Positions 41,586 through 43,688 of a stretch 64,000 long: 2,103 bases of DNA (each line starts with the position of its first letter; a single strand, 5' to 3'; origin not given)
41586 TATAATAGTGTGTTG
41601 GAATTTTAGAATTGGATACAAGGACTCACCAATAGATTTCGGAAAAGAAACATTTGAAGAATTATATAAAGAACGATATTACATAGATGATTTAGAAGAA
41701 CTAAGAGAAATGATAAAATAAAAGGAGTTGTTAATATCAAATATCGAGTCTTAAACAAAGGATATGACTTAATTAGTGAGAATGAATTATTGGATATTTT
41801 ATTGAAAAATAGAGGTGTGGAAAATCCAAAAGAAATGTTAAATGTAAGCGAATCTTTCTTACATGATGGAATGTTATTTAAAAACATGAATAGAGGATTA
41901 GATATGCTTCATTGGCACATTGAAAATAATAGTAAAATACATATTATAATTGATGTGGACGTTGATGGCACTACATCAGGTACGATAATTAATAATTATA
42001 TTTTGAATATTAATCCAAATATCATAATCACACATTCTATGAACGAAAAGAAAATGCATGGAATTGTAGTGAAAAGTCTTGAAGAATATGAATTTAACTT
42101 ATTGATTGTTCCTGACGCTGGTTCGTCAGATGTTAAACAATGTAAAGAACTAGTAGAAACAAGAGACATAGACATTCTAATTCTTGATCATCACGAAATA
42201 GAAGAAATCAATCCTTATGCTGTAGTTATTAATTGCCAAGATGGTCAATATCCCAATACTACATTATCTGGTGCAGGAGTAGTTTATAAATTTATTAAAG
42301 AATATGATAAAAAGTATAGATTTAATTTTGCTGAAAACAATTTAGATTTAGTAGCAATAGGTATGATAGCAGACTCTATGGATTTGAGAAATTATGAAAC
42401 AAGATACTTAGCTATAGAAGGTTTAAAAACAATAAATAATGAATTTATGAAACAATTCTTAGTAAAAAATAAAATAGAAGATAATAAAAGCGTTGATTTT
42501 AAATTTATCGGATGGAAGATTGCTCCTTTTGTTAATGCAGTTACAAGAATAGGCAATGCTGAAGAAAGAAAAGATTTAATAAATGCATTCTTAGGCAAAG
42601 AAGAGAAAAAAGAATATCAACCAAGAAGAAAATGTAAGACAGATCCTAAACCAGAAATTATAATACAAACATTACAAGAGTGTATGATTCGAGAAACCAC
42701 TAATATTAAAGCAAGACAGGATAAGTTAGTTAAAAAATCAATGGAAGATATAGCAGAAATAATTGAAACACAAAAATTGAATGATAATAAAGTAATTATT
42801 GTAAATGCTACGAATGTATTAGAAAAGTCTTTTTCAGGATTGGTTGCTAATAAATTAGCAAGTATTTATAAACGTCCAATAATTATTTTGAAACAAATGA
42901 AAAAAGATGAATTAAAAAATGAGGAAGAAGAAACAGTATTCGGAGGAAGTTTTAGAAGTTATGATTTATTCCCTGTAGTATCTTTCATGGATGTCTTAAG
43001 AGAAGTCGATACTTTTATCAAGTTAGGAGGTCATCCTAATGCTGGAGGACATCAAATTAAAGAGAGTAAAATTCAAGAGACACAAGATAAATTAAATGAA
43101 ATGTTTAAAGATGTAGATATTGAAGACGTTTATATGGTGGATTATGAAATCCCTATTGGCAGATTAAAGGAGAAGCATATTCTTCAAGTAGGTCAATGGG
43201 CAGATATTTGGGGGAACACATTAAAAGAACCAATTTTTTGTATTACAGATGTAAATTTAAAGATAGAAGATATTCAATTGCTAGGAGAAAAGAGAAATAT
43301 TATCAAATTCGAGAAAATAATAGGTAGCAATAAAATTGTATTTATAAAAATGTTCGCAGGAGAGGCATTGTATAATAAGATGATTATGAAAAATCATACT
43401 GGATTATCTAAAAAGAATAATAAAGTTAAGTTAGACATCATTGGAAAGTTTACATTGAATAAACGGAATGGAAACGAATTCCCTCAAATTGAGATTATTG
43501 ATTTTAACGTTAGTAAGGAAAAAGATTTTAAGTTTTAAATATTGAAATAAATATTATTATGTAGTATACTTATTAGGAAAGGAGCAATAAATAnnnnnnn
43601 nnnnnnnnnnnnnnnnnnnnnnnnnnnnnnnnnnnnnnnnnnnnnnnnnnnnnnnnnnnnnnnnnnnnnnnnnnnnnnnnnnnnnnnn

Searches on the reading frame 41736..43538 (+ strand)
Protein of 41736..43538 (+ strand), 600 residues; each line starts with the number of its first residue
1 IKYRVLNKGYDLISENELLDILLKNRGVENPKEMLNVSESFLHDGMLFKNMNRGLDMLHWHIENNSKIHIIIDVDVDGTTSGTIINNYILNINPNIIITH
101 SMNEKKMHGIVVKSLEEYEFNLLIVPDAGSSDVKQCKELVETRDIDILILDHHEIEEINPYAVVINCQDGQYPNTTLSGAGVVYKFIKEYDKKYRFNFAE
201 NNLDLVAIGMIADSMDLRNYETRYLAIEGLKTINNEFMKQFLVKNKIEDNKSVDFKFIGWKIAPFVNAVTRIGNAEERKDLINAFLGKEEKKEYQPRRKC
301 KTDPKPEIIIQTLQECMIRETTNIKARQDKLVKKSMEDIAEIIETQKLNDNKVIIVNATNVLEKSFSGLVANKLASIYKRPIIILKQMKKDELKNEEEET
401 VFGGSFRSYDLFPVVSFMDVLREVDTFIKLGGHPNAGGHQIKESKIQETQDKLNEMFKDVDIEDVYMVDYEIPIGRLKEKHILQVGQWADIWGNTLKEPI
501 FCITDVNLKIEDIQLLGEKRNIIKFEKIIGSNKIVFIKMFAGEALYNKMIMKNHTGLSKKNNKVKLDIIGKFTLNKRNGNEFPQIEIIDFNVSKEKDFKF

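Call 3: search_protein_families(library=pfam, proteins=[window:41736-43538:+], max_evalue=0.1)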
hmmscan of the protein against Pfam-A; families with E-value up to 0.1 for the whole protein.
window:41736-43538:+ (600 aa): 3 families
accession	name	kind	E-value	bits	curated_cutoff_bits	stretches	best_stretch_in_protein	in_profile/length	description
PF01368.27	DHH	-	1.3e-13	51.7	28.1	1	67-210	1-125/125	DHH family, N-terminal domain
PF17768.7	RecJ_OB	-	1e-08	35.7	27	1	468-589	1-107/107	RecJ OB domain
PF02272.25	DHHA1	-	1.1e-06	29.4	25.9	1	363-458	14-101/102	DHHA1 domain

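Call 4: search_protein_families(library=phrogs, proteins=[window:41736-43538:+], max_evalue=0.001)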
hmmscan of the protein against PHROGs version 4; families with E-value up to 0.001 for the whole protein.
window:41736-43538:+ (600 aa): 2 families
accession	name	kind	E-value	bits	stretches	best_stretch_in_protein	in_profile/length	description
phrog_2484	-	DNA, RNA and nucleotide metabolism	2.2e-139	466.7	1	15-597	12-563/564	RecJ-like ssDNA exonuclease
phrog_4771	-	other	1.6e-07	31.8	1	309-459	169-301/363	DHH phosphoesterase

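Call 5: search_protein_families(library=ncbifam, proteins=[window:41736-43538:+], max_evalue=0.1)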
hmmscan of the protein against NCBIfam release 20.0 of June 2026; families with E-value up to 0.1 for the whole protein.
window:41736-43538:+ (600 aa): 5 families
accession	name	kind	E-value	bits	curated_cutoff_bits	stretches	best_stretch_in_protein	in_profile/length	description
TIGR00644.1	recJ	equivalog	1.6e-81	274.2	396.9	1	17-589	3-545/546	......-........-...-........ exonuclease RecJ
NF008290.0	PRK11070.1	equivalog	1.2e-20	73.6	900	2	16-272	23-297/577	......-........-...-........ exonuclease RecJ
NF053576.1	RecJ_archaeal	equivalog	3.4e-19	69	360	1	59-264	5-189/452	RecJ family nuclease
NF053575.1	GAN_nuclease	exception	1.4e-10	40.4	850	1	49-195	8-153/467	GINS-associated RecJ family nuclease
TIGR03590.1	PseG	equivalog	0.029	14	153.55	1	109-157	44-94/280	UDP-2,4-diacetamido-2,4,6-trideoxy-beta-L-altropyranose hydrolase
